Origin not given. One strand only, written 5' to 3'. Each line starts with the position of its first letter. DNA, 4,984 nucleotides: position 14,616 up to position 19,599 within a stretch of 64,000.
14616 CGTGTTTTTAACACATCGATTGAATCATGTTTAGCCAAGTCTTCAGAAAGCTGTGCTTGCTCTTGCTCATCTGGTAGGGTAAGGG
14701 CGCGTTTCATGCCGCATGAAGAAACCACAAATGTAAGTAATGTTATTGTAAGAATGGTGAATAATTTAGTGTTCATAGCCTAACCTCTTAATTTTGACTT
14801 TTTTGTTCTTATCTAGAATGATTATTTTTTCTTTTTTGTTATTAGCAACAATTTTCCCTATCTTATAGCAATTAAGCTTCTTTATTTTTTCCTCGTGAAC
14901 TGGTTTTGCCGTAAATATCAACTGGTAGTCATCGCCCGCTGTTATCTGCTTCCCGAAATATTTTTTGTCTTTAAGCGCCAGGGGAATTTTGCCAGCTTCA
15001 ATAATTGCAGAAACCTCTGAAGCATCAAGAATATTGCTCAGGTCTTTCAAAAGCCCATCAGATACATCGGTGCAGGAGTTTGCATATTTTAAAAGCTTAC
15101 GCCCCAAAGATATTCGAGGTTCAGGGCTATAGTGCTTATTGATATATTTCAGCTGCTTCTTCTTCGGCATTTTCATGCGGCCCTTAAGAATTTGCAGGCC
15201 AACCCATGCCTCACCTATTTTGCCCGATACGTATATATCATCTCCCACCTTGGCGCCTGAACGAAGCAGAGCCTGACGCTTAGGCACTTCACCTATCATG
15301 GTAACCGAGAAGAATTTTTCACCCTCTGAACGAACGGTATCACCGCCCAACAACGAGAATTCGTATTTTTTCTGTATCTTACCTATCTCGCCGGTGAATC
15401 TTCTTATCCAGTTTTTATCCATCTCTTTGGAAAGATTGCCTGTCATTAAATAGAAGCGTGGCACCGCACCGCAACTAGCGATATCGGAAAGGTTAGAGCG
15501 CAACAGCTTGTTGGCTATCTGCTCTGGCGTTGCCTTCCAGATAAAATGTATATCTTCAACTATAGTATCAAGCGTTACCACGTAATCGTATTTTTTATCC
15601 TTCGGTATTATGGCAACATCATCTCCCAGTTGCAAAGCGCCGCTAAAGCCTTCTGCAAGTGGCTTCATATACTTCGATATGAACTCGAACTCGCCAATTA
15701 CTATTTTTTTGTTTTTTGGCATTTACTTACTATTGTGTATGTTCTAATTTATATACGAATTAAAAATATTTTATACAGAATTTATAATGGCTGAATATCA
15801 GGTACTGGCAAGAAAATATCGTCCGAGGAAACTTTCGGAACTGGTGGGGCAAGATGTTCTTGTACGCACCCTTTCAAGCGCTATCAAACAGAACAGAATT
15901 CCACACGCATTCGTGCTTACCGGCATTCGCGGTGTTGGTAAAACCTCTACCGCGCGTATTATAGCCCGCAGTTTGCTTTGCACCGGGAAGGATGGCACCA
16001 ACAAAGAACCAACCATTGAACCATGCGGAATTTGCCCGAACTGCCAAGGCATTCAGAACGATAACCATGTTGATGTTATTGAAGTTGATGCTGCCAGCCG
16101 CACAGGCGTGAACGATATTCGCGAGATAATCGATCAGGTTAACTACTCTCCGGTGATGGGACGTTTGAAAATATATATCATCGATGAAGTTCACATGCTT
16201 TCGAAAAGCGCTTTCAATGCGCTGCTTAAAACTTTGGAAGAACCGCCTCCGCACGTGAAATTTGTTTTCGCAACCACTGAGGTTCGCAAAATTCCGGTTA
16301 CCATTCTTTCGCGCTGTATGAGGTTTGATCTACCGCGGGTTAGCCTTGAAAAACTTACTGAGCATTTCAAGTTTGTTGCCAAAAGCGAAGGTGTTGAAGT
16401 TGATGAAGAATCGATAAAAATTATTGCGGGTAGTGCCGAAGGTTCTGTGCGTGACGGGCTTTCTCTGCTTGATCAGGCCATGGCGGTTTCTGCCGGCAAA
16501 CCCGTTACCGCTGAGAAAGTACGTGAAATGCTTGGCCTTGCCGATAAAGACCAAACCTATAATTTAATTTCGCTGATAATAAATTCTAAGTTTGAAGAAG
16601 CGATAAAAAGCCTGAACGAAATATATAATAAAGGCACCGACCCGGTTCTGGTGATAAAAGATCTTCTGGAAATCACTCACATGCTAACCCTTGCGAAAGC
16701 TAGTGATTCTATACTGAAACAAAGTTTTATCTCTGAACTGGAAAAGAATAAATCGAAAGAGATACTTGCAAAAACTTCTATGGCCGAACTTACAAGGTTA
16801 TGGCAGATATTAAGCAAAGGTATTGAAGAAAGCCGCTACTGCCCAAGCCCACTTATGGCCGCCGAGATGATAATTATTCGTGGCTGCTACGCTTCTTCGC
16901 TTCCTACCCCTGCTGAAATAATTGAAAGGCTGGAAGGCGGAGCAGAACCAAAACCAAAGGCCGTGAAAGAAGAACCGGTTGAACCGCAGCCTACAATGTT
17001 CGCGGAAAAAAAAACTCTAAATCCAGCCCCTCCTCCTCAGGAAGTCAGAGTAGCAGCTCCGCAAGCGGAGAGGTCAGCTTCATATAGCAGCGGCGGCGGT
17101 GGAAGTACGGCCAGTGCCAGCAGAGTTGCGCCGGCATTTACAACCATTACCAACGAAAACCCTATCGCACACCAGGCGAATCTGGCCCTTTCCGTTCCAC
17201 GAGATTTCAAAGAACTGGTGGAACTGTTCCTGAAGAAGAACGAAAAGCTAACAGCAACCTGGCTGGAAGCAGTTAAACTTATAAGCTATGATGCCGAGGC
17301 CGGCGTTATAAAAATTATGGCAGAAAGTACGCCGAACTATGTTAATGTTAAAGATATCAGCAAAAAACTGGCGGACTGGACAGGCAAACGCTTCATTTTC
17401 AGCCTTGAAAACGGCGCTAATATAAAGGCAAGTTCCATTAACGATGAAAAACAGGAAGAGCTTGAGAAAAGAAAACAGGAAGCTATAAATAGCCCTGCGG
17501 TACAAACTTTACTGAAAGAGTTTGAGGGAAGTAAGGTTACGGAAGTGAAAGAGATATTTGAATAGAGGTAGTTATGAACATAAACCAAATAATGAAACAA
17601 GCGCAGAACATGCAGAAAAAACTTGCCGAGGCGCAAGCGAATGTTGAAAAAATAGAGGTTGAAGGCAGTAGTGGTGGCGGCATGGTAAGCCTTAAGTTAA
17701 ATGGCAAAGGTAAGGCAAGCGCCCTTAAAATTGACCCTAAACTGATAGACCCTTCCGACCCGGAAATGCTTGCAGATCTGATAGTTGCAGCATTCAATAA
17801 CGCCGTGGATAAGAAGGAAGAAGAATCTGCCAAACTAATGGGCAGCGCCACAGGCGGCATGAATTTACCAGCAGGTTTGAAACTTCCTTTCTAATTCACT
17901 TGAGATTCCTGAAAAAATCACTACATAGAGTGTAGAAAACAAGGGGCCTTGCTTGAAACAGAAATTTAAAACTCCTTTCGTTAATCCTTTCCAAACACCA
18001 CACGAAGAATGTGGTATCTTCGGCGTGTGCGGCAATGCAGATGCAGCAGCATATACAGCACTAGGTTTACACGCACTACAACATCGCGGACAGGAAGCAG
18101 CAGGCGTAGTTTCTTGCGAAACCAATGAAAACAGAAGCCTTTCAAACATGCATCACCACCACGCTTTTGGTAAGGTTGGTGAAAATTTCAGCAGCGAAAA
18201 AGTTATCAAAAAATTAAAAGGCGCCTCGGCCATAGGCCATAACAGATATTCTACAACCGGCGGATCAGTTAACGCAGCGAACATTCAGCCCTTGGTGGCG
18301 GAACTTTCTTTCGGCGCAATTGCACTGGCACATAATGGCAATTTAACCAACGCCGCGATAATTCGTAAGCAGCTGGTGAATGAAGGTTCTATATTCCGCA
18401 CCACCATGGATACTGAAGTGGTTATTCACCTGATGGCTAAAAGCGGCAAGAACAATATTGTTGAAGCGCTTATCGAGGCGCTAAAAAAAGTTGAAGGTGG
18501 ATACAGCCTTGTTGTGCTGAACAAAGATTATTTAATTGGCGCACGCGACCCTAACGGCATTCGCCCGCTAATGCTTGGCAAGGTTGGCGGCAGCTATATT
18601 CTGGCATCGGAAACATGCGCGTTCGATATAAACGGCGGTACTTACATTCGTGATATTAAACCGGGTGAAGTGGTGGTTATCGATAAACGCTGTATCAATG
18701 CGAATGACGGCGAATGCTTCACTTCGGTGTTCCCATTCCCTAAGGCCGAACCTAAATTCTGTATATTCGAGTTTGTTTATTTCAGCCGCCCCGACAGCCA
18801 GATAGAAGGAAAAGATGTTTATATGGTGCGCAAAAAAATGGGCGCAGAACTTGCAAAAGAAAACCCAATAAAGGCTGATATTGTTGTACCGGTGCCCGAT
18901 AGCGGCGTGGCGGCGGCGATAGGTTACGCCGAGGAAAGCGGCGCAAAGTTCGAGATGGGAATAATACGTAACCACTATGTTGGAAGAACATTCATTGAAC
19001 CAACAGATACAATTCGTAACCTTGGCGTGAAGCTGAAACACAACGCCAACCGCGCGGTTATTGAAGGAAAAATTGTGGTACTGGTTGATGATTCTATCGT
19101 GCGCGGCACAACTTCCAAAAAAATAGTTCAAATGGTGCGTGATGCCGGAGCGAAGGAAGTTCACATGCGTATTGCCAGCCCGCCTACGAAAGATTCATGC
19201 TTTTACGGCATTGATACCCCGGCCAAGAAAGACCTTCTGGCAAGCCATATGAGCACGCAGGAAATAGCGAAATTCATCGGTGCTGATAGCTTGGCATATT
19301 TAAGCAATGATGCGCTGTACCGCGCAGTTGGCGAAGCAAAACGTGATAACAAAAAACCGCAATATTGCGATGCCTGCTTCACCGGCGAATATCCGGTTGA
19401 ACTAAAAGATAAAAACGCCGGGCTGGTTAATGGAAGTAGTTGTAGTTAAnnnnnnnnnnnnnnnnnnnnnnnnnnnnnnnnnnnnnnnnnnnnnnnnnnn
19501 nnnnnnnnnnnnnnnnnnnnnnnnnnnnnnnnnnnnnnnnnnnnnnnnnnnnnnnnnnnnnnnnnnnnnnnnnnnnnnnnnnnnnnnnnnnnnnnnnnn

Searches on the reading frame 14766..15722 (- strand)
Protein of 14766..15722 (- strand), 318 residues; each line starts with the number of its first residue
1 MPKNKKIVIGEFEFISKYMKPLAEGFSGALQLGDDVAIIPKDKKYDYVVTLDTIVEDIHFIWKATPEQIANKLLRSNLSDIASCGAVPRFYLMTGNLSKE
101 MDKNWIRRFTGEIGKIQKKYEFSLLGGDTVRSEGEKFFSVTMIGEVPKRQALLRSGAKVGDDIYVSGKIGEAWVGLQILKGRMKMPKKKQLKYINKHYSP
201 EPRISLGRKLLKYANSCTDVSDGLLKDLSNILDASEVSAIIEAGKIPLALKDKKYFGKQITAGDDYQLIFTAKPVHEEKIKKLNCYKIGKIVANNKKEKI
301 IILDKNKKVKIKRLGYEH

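Call 47: search_protein_families(library=pfam, proteins=[window:14766-15722:-], max_evalue=1e-8)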
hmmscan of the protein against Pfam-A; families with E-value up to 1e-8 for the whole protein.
window:14766-15722:- (318 aa): 1 family
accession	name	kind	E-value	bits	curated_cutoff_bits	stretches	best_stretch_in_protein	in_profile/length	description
PF00586.29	AIRS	-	8.3e-21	74.9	24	1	33-146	1-112/112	AIR synthase related protein, N-terminal domain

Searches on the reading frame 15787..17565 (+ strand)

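Call 47: search_protein_families(library=pfam, proteins=[window:15787-17565:+], max_evalue=1e-8)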
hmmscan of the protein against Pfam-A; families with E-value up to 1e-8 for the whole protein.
window:15787-17565:+ (592 aa): 5 families
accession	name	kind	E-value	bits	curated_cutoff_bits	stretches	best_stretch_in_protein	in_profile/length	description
PF12169.13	DNA_pol3_gamma3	-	1.5e-41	141.9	24.4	1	240-382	1-143/143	DNA polymerase III subunits gamma and tau domain III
PF13177.12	DNA_pol3_delta2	-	3.2e-40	138.2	27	1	22-184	2-159/161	DNA polymerase III, delta subunit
PF22608.2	DNAX_ATPase_lid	-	6.7e-15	55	27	1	191-237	3-49/49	DNA polymerase III clamp loader subunit, ATPase lid domain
PF12362.13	DUF3646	-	2.2e-12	47.7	30.2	1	471-587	1-114/114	DNA polymerase III gamma and tau subunits C terminal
PF00004.35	AAA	-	1.1e-09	39.3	21.2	1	43-179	2-125/131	ATPase family associated with various cellular activities (AAA)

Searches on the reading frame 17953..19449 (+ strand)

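Call 47: search_protein_families(library=pfam, proteins=[window:17953-19449:+], max_evalue=1e-8)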
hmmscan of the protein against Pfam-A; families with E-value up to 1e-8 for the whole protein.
window:17953-19449:+ (498 aa): 2 families
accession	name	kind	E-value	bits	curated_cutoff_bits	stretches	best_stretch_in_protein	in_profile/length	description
PF13537.11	GATase_7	-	3.8e-19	69.4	25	1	106-224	8-121/123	Glutamine amidotransferase domain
PF13522.11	GATase_6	-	1.2e-16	61.3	27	1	89-220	9-130/130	Glutamine amidotransferase domain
